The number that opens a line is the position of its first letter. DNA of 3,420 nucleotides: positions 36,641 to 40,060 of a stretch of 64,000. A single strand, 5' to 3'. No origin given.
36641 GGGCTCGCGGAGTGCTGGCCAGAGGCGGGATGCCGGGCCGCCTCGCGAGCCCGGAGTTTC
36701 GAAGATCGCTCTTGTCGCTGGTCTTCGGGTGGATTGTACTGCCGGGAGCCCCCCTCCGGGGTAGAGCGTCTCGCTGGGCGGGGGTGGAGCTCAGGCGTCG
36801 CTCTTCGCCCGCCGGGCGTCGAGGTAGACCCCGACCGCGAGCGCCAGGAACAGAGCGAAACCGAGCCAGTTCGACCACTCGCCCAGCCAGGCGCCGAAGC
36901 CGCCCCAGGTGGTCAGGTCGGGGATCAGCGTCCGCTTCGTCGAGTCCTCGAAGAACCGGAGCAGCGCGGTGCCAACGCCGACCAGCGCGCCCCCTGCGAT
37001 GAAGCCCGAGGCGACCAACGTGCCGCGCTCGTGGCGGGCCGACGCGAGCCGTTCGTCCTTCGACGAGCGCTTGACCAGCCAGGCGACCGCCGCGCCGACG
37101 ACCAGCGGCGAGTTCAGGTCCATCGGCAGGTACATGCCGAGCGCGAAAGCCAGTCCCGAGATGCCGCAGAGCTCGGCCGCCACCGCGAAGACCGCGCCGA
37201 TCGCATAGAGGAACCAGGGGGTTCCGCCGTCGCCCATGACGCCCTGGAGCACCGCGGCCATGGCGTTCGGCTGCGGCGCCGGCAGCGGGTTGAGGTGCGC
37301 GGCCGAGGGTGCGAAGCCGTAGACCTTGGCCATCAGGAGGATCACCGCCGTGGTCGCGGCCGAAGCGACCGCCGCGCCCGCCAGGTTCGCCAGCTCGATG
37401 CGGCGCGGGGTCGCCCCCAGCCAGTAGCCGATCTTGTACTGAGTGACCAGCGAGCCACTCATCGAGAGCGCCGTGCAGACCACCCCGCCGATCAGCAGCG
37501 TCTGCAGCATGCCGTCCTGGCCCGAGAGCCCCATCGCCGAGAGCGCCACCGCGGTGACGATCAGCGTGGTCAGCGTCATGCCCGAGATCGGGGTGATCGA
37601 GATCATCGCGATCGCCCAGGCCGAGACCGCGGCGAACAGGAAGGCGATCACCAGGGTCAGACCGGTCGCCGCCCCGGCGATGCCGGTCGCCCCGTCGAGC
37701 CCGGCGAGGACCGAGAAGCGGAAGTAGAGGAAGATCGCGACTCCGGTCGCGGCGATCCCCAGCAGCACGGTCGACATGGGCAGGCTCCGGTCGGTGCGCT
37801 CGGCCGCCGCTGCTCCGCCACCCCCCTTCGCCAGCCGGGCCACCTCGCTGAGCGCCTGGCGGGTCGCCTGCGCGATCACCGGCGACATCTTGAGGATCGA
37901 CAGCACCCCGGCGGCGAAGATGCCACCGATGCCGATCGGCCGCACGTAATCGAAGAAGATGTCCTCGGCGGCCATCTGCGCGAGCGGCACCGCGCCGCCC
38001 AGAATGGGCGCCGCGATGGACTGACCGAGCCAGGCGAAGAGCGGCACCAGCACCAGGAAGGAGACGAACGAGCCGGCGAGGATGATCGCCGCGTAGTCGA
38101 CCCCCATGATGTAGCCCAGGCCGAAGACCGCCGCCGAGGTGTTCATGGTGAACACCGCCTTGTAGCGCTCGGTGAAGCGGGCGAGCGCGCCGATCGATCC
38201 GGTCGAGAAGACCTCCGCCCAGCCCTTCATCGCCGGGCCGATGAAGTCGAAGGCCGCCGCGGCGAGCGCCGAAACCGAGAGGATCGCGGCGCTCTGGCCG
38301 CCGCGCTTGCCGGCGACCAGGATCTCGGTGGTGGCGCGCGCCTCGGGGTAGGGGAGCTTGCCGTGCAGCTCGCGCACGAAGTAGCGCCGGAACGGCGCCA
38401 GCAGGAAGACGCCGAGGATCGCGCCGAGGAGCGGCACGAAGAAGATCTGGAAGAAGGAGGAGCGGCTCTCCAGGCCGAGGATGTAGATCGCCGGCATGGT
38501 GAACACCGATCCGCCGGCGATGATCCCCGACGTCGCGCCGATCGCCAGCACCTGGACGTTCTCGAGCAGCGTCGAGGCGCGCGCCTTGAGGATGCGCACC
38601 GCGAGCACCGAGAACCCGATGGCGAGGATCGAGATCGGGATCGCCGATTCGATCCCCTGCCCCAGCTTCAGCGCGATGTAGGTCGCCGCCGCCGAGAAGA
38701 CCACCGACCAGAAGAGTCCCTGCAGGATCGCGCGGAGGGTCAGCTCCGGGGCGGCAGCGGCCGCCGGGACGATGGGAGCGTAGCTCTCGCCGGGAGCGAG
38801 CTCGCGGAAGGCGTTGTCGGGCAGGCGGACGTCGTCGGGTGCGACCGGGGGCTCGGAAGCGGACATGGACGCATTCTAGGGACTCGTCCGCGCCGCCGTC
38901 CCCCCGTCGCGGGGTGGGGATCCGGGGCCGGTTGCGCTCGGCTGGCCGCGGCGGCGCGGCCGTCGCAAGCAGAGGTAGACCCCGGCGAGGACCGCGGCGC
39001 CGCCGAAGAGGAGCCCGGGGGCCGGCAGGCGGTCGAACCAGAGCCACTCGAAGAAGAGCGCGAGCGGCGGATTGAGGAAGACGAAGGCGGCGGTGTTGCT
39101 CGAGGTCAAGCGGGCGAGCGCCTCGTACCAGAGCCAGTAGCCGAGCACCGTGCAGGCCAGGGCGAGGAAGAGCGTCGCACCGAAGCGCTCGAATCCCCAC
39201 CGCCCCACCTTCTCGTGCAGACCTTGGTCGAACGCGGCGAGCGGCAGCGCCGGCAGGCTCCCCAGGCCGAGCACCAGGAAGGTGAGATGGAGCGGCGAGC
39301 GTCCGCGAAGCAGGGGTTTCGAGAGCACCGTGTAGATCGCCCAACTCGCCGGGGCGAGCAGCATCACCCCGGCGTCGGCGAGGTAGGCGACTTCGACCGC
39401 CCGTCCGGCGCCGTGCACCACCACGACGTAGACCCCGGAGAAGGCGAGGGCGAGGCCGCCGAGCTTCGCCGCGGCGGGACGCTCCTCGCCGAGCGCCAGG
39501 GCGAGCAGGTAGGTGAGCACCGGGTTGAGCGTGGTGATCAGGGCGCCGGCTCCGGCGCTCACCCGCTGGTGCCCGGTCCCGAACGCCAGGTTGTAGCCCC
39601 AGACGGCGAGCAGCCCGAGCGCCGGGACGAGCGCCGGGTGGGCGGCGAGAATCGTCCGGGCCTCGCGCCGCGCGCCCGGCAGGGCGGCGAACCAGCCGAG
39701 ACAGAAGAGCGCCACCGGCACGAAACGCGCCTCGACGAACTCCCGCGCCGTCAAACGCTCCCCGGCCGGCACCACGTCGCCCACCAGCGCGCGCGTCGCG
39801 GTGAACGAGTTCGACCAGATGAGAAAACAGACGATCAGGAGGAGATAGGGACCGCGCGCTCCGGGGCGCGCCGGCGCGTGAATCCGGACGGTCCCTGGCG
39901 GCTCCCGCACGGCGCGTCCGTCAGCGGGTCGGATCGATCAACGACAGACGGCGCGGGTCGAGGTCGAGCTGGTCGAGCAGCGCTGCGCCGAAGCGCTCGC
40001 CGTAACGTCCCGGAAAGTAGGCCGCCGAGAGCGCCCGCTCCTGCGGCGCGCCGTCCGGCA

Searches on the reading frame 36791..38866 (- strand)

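Call 31: search_protein_families(library=pfam, proteins=[window:36791-38866:-], max_evalue=0.0001)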
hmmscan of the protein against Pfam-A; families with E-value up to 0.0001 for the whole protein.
window:36791-38866:- (691 aa): 1 family
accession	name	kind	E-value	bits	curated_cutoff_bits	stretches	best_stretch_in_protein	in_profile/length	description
PF03169.20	OPT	-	4.9e-85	286.9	25.8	1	41-636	1-622/623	OPT oligopeptide transporter protein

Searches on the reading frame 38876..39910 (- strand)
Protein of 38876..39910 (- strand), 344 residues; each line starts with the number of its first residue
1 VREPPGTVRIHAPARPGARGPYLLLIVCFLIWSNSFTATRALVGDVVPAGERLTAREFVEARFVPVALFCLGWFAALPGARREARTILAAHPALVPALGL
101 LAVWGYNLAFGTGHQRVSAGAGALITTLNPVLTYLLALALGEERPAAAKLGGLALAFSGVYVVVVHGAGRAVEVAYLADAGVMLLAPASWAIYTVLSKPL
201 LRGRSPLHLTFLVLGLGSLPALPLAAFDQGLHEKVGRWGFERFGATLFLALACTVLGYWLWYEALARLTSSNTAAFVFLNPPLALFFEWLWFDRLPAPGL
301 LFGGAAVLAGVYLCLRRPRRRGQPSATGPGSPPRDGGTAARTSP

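Call 31: search_protein_families(library=pfam, proteins=[window:38876-39910:-], max_evalue=0.0001)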
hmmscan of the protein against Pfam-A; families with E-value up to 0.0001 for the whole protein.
window:38876-39910:- (344 aa): 1 family
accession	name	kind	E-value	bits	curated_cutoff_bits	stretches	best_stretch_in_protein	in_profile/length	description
PF00892.27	EamA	-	3.5e-32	112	28.2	2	182-314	6-133/135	EamA-like transporter family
